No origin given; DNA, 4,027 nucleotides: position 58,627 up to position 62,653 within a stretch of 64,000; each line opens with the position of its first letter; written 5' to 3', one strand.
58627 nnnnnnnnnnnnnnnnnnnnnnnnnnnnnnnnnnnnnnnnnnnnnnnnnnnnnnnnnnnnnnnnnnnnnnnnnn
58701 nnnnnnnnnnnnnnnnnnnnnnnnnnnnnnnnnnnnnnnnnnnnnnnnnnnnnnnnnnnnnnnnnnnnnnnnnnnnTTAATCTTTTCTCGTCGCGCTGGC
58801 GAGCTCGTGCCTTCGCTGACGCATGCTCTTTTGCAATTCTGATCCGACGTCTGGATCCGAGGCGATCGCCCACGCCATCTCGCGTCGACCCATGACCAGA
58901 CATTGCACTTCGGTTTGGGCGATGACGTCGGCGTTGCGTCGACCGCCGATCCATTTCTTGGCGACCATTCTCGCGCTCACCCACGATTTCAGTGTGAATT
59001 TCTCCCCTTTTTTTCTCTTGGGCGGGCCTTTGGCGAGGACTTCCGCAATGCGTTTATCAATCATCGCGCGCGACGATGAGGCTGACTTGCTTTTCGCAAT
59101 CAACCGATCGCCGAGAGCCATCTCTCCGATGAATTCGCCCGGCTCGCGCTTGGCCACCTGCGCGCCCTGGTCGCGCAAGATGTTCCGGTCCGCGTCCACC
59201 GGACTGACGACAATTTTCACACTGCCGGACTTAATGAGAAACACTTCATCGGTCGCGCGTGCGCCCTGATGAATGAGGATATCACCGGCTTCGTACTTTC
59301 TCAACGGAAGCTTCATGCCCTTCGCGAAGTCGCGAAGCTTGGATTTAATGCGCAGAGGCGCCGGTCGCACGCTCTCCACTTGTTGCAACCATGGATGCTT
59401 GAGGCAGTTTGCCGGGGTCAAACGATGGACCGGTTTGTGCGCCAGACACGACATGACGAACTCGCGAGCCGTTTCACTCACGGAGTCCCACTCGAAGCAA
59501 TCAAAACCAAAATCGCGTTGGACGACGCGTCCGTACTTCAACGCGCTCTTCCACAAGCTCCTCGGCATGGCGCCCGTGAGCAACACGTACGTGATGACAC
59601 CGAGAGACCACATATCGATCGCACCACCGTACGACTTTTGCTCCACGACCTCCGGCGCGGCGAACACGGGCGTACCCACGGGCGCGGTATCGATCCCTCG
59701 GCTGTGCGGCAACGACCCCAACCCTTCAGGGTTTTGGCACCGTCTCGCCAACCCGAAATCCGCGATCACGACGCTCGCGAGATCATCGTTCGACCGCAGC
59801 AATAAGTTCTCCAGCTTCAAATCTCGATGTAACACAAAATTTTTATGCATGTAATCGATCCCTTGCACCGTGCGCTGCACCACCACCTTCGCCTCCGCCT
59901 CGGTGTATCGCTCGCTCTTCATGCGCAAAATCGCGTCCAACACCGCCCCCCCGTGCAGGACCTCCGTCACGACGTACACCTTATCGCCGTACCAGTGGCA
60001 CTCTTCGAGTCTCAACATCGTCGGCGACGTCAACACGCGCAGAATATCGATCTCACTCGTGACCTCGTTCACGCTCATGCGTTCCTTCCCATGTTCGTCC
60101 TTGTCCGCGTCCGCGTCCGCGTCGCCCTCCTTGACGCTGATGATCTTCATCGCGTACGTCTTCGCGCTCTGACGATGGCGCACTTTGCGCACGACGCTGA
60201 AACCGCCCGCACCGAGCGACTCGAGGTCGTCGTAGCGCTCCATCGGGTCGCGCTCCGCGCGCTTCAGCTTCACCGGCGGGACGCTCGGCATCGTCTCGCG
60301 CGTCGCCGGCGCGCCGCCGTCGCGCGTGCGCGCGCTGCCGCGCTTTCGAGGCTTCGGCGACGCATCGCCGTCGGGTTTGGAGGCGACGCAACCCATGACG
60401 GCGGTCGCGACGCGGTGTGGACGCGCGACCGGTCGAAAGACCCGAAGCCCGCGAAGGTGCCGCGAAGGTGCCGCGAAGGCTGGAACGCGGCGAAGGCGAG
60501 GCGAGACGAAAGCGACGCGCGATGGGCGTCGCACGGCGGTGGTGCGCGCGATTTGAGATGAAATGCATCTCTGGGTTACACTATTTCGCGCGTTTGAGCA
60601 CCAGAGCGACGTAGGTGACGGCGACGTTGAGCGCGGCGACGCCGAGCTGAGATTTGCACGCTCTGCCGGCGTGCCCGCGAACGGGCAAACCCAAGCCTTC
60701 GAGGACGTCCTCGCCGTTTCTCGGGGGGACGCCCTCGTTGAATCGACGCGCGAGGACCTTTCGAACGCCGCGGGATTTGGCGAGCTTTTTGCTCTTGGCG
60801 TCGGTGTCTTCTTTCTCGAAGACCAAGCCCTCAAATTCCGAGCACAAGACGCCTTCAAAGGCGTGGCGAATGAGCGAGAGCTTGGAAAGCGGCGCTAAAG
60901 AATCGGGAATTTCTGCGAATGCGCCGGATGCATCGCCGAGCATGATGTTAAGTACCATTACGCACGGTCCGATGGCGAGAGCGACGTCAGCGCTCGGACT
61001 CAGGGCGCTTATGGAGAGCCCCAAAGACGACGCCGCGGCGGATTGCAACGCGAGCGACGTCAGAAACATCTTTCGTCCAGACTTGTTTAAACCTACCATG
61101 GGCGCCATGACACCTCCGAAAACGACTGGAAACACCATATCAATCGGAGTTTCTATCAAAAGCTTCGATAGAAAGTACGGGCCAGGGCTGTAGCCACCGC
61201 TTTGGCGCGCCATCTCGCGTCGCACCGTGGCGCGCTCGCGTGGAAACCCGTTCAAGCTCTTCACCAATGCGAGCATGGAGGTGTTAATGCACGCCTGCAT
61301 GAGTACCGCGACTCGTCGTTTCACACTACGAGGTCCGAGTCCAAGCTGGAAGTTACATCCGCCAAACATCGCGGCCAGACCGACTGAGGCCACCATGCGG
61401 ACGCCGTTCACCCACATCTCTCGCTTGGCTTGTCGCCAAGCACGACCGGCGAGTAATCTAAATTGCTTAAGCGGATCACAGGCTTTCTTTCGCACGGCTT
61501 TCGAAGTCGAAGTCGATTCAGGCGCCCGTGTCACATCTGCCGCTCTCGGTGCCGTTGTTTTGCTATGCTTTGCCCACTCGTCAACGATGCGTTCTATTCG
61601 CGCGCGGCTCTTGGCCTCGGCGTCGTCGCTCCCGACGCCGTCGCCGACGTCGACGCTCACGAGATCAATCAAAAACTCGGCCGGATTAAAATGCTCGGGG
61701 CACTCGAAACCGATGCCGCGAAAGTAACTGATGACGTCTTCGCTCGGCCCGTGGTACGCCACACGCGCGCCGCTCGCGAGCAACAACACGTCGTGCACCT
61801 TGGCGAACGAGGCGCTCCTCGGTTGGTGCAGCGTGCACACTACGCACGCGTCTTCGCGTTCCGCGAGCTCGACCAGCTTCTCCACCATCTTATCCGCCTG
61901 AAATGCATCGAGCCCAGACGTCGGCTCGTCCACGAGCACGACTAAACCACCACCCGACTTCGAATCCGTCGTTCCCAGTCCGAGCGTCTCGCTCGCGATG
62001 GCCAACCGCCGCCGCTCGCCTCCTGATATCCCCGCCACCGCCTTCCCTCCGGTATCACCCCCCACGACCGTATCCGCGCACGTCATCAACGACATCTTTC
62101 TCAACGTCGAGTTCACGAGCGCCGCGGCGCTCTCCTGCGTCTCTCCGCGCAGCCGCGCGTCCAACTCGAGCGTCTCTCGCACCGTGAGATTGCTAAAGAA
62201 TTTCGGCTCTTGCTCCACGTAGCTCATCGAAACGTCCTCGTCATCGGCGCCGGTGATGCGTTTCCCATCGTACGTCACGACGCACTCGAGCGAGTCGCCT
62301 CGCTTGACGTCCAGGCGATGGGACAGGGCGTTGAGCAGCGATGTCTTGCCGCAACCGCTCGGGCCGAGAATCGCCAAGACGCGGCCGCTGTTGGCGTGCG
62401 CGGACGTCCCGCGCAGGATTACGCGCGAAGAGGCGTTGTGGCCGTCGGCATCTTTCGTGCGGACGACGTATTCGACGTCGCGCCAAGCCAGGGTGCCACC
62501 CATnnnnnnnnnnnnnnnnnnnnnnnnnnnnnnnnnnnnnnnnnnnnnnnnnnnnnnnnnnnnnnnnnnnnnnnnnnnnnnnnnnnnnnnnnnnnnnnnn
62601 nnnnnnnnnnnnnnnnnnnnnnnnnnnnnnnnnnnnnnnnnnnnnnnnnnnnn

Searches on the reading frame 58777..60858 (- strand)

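Call 75: search_protein_families(library=pfam, proteins=[window:58777-60858:-], max_evalue=0.001)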
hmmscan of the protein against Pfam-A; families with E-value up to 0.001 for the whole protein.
window:58777-60858:- (693 aa): 4 families
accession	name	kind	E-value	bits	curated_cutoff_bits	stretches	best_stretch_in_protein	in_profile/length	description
PF00069.31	Pkinase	-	5.2e-57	193.7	31.7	1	209-491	1-263/263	Protein kinase domain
PF07714.23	PK_Tyr_Ser-Thr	-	7.2e-25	88.2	23.1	1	213-485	5-254/258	Protein tyrosine and serine/threonine kinase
PF00027.35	cNMP_binding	-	2.5e-12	47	27.5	1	520-583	2-57/89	Cyclic nucleotide-binding domain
PF06293.20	Kdo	-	0.00056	19.8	21.3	1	295-372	93-170/207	Lipopolysaccharide kinase (Kdo/WaaP) family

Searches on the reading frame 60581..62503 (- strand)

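Call 75: search_protein_families(library=pfam, proteins=[window:60581-62503:-], max_evalue=0.001)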
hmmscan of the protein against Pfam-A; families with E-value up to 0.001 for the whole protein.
window:60581-62503:- (640 aa): 6 families
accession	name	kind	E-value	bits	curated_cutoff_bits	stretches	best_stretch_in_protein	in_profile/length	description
PF01061.29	ABC2_membrane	-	3.1e-27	95.9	26.9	1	347-557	2-211/211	ABC-2 type transporter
PF00005.33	ABC_tran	-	5.7e-18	66.3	25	1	31-172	2-122/137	ABC transporter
PF19055.6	ABC2_membrane_7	-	2.8e-15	56.6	22.7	1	226-329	1-97/410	ABC-2 type transporter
PF13304.12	AAA_21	-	0.00014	22.5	27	0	43-66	2-25/304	AAA domain, putative AbiEii toxin, Type IV TA system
PF02463.25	SMC_N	-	0.00033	20.6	40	1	40-222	24-195/220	RecF/RecN/SMC N terminal domain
PF13191.12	AAA_16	-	0.00095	20.1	32.6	0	35-78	19-66/167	AAA ATPase domain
